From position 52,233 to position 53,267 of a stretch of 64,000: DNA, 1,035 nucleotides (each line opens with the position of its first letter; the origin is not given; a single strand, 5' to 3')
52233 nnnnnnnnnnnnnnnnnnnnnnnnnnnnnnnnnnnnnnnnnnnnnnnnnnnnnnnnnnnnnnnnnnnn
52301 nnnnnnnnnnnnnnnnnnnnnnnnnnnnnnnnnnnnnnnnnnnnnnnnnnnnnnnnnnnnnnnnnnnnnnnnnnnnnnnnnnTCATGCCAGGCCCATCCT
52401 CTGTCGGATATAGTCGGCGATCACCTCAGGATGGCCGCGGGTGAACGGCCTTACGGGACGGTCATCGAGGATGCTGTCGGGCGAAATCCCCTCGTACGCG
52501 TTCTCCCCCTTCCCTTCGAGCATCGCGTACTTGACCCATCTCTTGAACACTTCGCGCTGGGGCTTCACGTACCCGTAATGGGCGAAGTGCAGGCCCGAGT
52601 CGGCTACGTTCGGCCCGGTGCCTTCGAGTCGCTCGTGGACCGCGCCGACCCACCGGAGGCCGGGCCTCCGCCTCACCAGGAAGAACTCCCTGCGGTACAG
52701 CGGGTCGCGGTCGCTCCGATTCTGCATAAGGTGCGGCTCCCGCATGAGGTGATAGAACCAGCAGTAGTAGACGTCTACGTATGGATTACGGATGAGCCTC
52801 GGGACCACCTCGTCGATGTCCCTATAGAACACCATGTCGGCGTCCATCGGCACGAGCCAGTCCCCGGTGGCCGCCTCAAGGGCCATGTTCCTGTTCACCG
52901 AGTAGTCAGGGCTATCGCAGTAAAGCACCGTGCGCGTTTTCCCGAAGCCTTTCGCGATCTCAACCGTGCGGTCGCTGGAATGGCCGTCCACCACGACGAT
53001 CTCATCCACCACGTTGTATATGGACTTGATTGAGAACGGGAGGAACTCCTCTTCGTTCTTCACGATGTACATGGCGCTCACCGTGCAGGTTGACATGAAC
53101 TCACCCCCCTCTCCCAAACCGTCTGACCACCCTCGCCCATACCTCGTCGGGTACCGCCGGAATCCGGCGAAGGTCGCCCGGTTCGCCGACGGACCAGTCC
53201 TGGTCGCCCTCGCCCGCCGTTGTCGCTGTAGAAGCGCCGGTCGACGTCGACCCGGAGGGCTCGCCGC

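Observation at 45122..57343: Glycosyltransferase cluster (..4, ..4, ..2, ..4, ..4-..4 fusion) interleaved with DUF3794 genes and near GDP-sugar synthesis genes: candidate spore-surface glycan locus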

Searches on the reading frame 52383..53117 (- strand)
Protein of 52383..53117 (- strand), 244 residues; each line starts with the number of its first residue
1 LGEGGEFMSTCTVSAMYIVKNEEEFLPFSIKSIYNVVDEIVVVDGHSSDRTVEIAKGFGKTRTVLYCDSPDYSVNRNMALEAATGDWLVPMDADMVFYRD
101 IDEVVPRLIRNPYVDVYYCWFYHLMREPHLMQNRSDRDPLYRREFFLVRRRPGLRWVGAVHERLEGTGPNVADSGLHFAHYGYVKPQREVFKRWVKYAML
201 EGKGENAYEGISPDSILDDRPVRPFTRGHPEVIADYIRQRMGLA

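Call 4: search_protein_families(library=pfam, proteins=[window:52383-53117:-], max_evalue=0.01)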
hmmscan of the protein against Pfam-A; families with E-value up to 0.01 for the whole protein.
window:52383-53117:- (244 aa): 3 families
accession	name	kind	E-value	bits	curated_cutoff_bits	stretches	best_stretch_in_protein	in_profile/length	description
PF00535.33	Glycos_transf_2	-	5.5e-20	72.4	23.3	1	18-135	5-130/168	Glycosyl transferase family 2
PF13704.12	Glyco_tranf_2_4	-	1.4e-06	29.1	27.5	1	20-95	1-83/98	Glycosyl transferase family 2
PF10111.15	Glyco_tranf_2_2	-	0.009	16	27.3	0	30-101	22-98/276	Glycosyltransferase like family 2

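Call 6: search_protein_families(library=ncbifam, proteins=[window:52383-53117:-], max_evalue=0.001)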
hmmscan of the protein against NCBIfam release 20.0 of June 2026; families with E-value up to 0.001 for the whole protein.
window:52383-53117:- (244 aa): 5 families
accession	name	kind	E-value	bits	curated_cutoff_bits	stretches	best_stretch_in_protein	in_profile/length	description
TIGR04195.1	S_glycosyl_SunS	equivalog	2.3e-09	36.6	350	1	10-101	56-147/421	SunS family peptide S-glycosyltransferase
TIGR04283.1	glyco_like_mftF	equivalog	3.2e-09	36.7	182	1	21-130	9-117/221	TIGR04283 family arsenosugar biosynthesis glycosyltransferase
NF007482.0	PRK10073.1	equivalog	4e-07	29.4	423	1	12-125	7-126/334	glycosyltransferase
NF010496.0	PRK13915.1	equivalog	5e-05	22.5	262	1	18-98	38-130/307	glucosyl-3-phosphoglycerate synthase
NF041391.1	DPhHxTase_Halo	equivalog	0.00026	20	375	1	29-97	13-81/213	dolichyl-phosphate hexose transferase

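Call 29: search_solved_structures(query=window:52383-53096:-, max_evalue=0.001)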
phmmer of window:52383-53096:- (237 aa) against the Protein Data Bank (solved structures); distinct sequences matched with E-value up to 0.001: 5.
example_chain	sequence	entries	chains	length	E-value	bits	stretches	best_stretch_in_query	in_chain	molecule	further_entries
22ao_A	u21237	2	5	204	1.3e-15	60.8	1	6-179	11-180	GmaR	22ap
7msp_A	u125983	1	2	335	3.4e-07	33.2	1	3-97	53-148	SPbeta prophage-derived glycosyltransferase SunS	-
7msn_A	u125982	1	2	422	5.1e-07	32.6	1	3-96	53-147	SPbeta prophage-derived glycosyltransferase SunS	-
7msk_A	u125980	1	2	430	2.5e-06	30.4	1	10-156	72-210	Glyco_trans_2-like domain-containing protein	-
6p61_A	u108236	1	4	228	7.1e-06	28.9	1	5-119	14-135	Glycosyltransferase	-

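Call 33: find_homologous_proteins(query=window:52383-53096:-, max_evalue=1e-8)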
Query window:52383-53096:- (237 aa): 302 proteins with E <= 1e-8 among 658 candidates; the best 120 are listed.
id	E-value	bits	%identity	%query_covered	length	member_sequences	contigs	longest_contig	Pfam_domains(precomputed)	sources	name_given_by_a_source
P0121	3.1e-152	523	94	100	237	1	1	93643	PF00535.33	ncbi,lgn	ncbi:MAG: glycosyltransferase [Bacillota bacterium]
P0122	1.2e-143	495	91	98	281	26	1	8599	PF10111.15,PF00535.33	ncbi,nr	ncbi:MAG: glycosyltransferase family 2 protein [Bacillota bacterium]|nr:glycosyltransferase family 2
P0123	7.6e-141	486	90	98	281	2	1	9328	PF00535.33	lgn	-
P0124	3.9e-137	474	87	97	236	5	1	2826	PF00535.33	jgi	-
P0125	3.9e-134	464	84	98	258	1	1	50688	PF00535.33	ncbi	-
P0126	1.9e-131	455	83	98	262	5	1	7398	PF00535.33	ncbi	ncbi:MAG: glycosyltransferase family 2 protein [Bacillota bacterium]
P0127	4.3e-131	454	83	98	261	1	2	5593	PF00535.33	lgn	-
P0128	3.9e-125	434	79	98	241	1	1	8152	PF00535.33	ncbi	-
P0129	5.4e-114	398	74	97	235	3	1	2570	PF00535.33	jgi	-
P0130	7.1e-112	391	74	97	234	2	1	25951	PF00535.33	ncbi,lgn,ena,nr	ncbi:MAG TPA: glycosyltransferase [Firmicutes bacterium]|nr:glycosyltransferase [Bacillota bacterium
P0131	1.1e-102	361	68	97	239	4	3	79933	PF00535.33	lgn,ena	-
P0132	3.2e-101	356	68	99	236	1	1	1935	PF00535.33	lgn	-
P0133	3.7e-91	323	62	99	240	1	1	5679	PF00535.33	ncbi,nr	ncbi:MAG TPA: glycosyltransferase [Firmicutes bacterium]|nr:glycosyltransferase [Bacillota bacterium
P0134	3.2e-88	313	60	97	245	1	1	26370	PF00535.33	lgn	-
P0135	3.6e-87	310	60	100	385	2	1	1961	PF00535.33,PF08241.19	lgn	-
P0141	3.2e-81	290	58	97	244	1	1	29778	PF00535.33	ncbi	-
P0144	8.3e-77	276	53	99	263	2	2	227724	PF00535.33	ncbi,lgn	ncbi:MAG: glycosyltransferase [Bacillota bacterium]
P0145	5.7e-76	273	57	97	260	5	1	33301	PF00535.33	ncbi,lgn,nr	ncbi:MAG: glycosyltransferase family 2 protein [Firmicutes bacterium]|nr:glycosyltransferase family 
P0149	4.1e-72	261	53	97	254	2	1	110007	PF00535.33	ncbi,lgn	-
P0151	1.7e-71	259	50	99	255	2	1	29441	PF10111.15,PF00535.33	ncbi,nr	ncbi:MAG: glycosyltransferase family 2 protein [Bacillota bacterium]|nr:glycosyltransferase family 2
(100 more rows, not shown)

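Call 34: find_encoding_contigs(protein=P0121, flank=10000, max_places=1)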
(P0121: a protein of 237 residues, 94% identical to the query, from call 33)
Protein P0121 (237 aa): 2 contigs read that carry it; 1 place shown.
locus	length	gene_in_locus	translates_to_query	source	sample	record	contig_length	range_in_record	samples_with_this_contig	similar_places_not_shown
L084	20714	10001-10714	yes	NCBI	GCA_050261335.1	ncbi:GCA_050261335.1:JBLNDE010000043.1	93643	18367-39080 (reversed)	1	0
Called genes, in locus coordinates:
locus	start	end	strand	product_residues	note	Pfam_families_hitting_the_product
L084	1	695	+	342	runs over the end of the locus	PF03990:DUF348, PF07501:G5, PF06725:3D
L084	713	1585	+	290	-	PF00398:RrnaAD, PF08241:Methyltransf_11, PF08242:Methyltransf_12 (weak), PF13649:Methyltransf_25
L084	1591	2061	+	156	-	PF04308:RNaseH_like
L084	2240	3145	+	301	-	PF05582:Peptidase_U57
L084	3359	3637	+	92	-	PF06257:VEG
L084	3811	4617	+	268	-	-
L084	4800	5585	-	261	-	PF01520:Amidase_3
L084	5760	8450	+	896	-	PF13439:Glyco_transf_4 (faint), PF20706:GT4-conflict, PF13692:Glyco_trans_1_4, PF00534:Glycos_transf_1, PF13524:Glyco_trans_1_2 (weak), PF13692:Glyco_trans_1_4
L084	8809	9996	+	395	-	PF13439:Glyco_transf_4, PF13692:Glyco_trans_1_4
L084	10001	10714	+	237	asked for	PF00535:Glycos_transf_2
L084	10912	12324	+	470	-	PF13439:Glyco_transf_4 (weak), PF20706:GT4-conflict, PF00534:Glycos_transf_1, PF13692:Glyco_trans_1_4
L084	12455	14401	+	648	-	PF12673:SipL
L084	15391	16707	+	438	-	PF12673:SipL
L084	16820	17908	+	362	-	PF13439:Glyco_transf_4 (faint), PF00534:Glycos_transf_1, PF13692:Glyco_trans_1_4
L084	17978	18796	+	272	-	-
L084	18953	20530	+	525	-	PF01471:PG_binding_1, PF01476:LysM (weak), PF00704:Glyco_hydro_18 (weak)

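Call 35: find_encoding_contigs(protein=P0144, flank=10000, max_places=1)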
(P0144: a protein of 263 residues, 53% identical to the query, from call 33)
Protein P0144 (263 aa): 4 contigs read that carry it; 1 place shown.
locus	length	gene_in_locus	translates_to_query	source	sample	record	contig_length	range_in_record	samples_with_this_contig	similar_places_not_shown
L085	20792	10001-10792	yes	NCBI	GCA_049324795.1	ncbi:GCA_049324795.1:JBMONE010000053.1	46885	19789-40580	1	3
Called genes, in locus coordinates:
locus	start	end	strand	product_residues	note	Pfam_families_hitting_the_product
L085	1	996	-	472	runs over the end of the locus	PF02885:Glycos_trans_3N, PF00591:Glycos_transf_3, PF07831:PYNP_C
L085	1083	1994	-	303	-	PF02653:BPD_transp_2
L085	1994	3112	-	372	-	PF02653:BPD_transp_2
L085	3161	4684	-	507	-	PF00005:ABC_tran, PF13304:AAA_21 (faint), PF00005:ABC_tran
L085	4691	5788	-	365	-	PF02608:Bmp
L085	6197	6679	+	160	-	PF08241:Methyltransf_11, PF13649:Methyltransf_25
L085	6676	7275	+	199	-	-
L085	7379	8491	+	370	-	PF00483:NTP_transferase, PF12804:NTP_transf_3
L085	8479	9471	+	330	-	PF01370:Epimerase, PF02719:Polysacc_synt_2 (weak), PF04321:RmlD_sub_bind, PF16363:GDP_Man_Dehyd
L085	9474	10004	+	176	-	-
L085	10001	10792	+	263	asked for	PF00535:Glycos_transf_2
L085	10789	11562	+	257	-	PF00535:Glycos_transf_2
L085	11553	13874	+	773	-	PF13439:Glyco_transf_4 (faint), PF20706:GT4-conflict, PF00534:Glycos_transf_1, PF13692:Glyco_trans_1_4, PF13524:Glyco_trans_1_2, PF13692:Glyco_trans_1_4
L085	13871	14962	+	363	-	PF13439:Glyco_transf_4 (faint), PF00534:Glycos_transf_1, PF13692:Glyco_trans_1_4, PF13524:Glyco_trans_1_2 (weak)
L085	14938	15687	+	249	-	PF13641:Glyco_tranf_2_3 (weak), PF00535:Glycos_transf_2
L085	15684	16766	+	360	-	PF13439:Glyco_transf_4 (weak), PF13579:Glyco_trans_4_4 (weak)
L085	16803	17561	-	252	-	PF06386:GvpL_GvpF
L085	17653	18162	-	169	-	-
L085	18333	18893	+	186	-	-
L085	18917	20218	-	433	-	PF03415:Peptidase_C11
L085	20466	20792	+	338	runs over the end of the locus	-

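Call 36: find_encoding_contigs(protein=P0149, flank=10000, max_places=1)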
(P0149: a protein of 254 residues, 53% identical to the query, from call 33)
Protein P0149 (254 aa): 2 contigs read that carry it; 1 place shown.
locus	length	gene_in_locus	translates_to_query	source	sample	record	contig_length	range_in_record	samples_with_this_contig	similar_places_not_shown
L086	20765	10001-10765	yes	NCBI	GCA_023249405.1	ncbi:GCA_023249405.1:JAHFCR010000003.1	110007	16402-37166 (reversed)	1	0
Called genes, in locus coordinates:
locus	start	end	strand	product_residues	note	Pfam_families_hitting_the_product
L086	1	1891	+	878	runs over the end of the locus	PF01627:Hpt, PF07194:P2, PF02895:H-kinase_dim, PF02518:HATPase_c, PF01584:CheW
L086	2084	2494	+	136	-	PF03975:CheD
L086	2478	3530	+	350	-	PF00072:Response_reg, PF01339:CheB_methylest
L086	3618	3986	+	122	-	PF00072:Response_reg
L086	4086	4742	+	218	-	PF13690:CheX (faint), PF04509:CheC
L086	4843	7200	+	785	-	PF00989:PAS, PF08448:PAS_4, PF13426:PAS_9 (weak), PF00672:HAMP (faint), PF18947:HAMP_2, PF00015:MCPsignal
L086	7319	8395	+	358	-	PF09479:Flg_new (faint), PF18998:Flg_new_2, PF00395:SLH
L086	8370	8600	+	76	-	PF00395:SLH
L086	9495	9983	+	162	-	-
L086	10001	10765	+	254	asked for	PF00535:Glycos_transf_2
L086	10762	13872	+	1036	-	PF13579:Glyco_trans_4_4 (faint), PF13439:Glyco_transf_4 (faint), PF00534:Glycos_transf_1, PF13692:Glyco_trans_1_4, PF20706:GT4-conflict, PF13692:Glyco_trans_1_4 (weak), PF00535:Glycos_transf_2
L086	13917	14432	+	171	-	-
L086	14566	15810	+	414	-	PF05050:Methyltransf_21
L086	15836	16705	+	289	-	PF03102:NeuB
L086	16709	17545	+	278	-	PF01261:AP_endonuc_2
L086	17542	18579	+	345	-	PF01408:GFO_IDH_MocA, PF22725:GFO_IDH_MocA_C3, PF02894:GFO_IDH_MocA_C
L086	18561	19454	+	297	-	PF00106:adh_short, PF08659:KR (weak), PF13561:adh_short_C2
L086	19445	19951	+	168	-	PF00702:Hydrolase (faint), PF08282:Hydrolase_3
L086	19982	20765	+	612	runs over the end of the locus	PF02776:TPP_enzyme_N, PF00205:TPP_enzyme_M, PF02775:TPP_enzyme_C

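Call 40: find_encoding_contigs(protein=P0125, flank=10000, max_places=1)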
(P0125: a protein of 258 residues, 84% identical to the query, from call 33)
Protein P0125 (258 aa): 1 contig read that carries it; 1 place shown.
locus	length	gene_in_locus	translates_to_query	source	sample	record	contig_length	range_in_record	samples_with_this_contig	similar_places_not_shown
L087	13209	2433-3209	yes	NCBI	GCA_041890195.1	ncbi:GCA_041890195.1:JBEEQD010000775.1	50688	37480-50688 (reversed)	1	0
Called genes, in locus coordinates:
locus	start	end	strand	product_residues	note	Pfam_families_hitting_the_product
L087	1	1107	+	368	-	?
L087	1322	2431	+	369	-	PF13579:Glyco_trans_4_4 (faint), PF13439:Glyco_transf_4 (weak), PF13692:Glyco_trans_1_4 (weak)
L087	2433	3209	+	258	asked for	PF00535:Glycos_transf_2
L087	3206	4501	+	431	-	PF20706:GT4-conflict, PF00534:Glycos_transf_1, PF13692:Glyco_trans_1_4, PF13524:Glyco_trans_1_2 (weak)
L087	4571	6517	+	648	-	PF12673:SipL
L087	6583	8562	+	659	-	PF12673:SipL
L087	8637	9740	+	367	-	PF00534:Glycos_transf_1, PF13692:Glyco_trans_1_4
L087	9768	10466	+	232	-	-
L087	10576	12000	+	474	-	PF01471:PG_binding_1, PF01476:LysM (weak)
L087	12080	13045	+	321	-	PF01073:3Beta_HSD, PF01370:Epimerase, PF02719:Polysacc_synt_2, PF04321:RmlD_sub_bind, PF13460:NAD_binding_10, PF16363:GDP_Man_Dehyd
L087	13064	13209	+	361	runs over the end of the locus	PF00483:NTP_transferase, PF12804:NTP_transf_3, PF25084:LbH_EIF2B, PF00132:Hexapep (weak), PF25087:GMPPB_C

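Call 41: find_encoding_contigs(protein=P0131, flank=10000, max_places=1)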
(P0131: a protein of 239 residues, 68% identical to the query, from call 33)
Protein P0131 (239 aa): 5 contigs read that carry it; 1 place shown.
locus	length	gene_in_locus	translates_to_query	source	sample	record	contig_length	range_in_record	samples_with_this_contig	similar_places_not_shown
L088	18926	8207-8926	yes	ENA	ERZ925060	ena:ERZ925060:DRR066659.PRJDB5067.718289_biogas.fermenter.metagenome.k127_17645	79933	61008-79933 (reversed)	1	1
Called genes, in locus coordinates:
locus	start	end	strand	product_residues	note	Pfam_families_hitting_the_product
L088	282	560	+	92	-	PF06257:VEG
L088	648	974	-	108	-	-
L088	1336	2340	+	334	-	PF25608:NAL1_N (weak)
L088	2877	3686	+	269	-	-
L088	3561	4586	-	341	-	PF01520:Amidase_3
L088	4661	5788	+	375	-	PF00534:Glycos_transf_1, PF13692:Glyco_trans_1_4, PF20706:GT4-conflict, PF13524:Glyco_trans_1_2 (faint)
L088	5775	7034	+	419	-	PF13692:Glyco_trans_1_4 (weak)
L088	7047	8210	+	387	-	PF13579:Glyco_trans_4_4 (faint), PF13439:Glyco_transf_4 (weak), PF00534:Glycos_transf_1, PF13692:Glyco_trans_1_4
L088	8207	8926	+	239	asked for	PF00535:Glycos_transf_2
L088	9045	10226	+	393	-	PF20706:GT4-conflict, PF00534:Glycos_transf_1, PF13692:Glyco_trans_1_4, PF13524:Glyco_trans_1_2 (faint)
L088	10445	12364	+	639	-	PF12673:SipL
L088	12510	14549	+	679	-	PF12673:SipL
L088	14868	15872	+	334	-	PF13439:Glyco_transf_4 (faint), PF13579:Glyco_trans_4_4 (faint), PF00534:Glycos_transf_1, PF13692:Glyco_trans_1_4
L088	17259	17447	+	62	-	-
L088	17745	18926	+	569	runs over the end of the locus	-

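Call 42: find_encoding_contigs(protein=P0145, flank=10000, max_places=1)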
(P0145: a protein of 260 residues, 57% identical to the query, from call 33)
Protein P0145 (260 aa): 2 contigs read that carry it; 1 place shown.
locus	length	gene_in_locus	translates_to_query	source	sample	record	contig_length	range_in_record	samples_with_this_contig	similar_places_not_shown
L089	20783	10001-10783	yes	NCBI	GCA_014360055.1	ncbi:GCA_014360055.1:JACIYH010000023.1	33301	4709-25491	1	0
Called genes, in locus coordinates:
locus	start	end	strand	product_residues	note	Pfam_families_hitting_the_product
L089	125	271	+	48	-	-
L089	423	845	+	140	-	PF14539:DUF4442, PF13622:4HBT_3, PF03061:4HBT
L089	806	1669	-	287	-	PF00800:PDT, PF01842:ACT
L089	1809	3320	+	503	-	PF01276:OKR_DC_1, PF01041:DegT_DnrJ_EryC1, PF00155:Aminotran_1_2, PF05889:SepSecS (faint), PF03711:OKR_DC_1_C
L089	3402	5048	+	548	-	PF01520:Amidase_3, PF01996:F420_ligase (weak)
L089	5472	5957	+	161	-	PF08241:Methyltransf_11, PF13649:Methyltransf_25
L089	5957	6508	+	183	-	-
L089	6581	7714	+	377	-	PF00483:NTP_transferase, PF12804:NTP_transf_3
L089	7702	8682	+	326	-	PF01370:Epimerase, PF02719:Polysacc_synt_2, PF04321:RmlD_sub_bind, PF16363:GDP_Man_Dehyd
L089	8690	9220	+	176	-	-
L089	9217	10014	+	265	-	PF00535:Glycos_transf_2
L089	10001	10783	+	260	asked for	PF00535:Glycos_transf_2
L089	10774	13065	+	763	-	PF13439:Glyco_transf_4 (faint), PF20706:GT4-conflict, PF13692:Glyco_trans_1_4, PF00534:Glycos_transf_1, PF13524:Glyco_trans_1_2, PF13692:Glyco_trans_1_4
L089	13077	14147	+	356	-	PF13692:Glyco_trans_1_4, PF00534:Glycos_transf_1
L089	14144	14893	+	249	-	PF13641:Glyco_tranf_2_3, PF00535:Glycos_transf_2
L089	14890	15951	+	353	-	PF13579:Glyco_trans_4_4 (weak)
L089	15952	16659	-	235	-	PF00535:Glycos_transf_2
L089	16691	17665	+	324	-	-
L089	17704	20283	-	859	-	PF02653:BPD_transp_2, PF13476:AAA_23 (faint), PF13514:AAA_27 (faint), PF13555:AAA_29 (faint), PF00005:ABC_tran, PF02463:SMC_N (faint), PF13304:AAA_21 (faint), PF00005:ABC_tran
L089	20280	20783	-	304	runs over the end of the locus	PF02653:BPD_transp_2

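Call 60: search_protein_families(library=ncbifam, proteins=[L085:6676-7275:+, L089:5957-6508:+, L085:9474-10004:+, L086:9495-9983:+], max_evalue=1)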
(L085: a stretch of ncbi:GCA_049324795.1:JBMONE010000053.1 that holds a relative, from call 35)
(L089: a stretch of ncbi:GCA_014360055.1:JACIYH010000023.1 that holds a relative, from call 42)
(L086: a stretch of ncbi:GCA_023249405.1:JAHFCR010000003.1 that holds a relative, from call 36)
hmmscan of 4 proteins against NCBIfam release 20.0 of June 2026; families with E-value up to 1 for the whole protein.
L085:6676-7275:+ (199 aa): 1 family
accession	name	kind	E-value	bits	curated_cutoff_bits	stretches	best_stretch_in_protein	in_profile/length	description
NF052457.1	spore_BMQ0737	equivalog_domain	1.4e-12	48.3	71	1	37-197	2-175/199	BMQ_0737 family morphogenetic spore coat protein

L089:5957-6508:+ (183 aa): 1 family
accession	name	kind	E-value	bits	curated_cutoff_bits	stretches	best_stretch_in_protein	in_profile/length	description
NF052457.1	spore_BMQ0737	equivalog_domain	4.2e-09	36.9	71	1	21-181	2-175/199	BMQ_0737 family morphogenetic spore coat protein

L085:9474-10004:+ (176 aa): 0 families

L086:9495-9983:+ (162 aa): 0 families

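Call 61: search_protein_families(library=pfam, proteins=[L085:6676-7275:+, L089:5957-6508:+, L085:9474-10004:+, L086:9495-9983:+], max_evalue=1)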
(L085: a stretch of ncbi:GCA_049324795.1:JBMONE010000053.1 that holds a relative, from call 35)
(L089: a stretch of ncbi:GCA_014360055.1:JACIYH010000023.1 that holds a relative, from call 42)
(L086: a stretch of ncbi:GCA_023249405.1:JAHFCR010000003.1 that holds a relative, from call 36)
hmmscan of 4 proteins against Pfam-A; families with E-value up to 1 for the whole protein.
L085:6676-7275:+ (199 aa): 1 family
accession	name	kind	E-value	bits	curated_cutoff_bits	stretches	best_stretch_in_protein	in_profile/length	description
PF15150.11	PMAIP1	-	0.13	12.6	27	1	11-49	1-38/54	Phorbol-12-myristate-13-acetate-induced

L089:5957-6508:+ (183 aa): 0 families

L085:9474-10004:+ (176 aa): 0 families

L086:9495-9983:+ (162 aa): 0 families
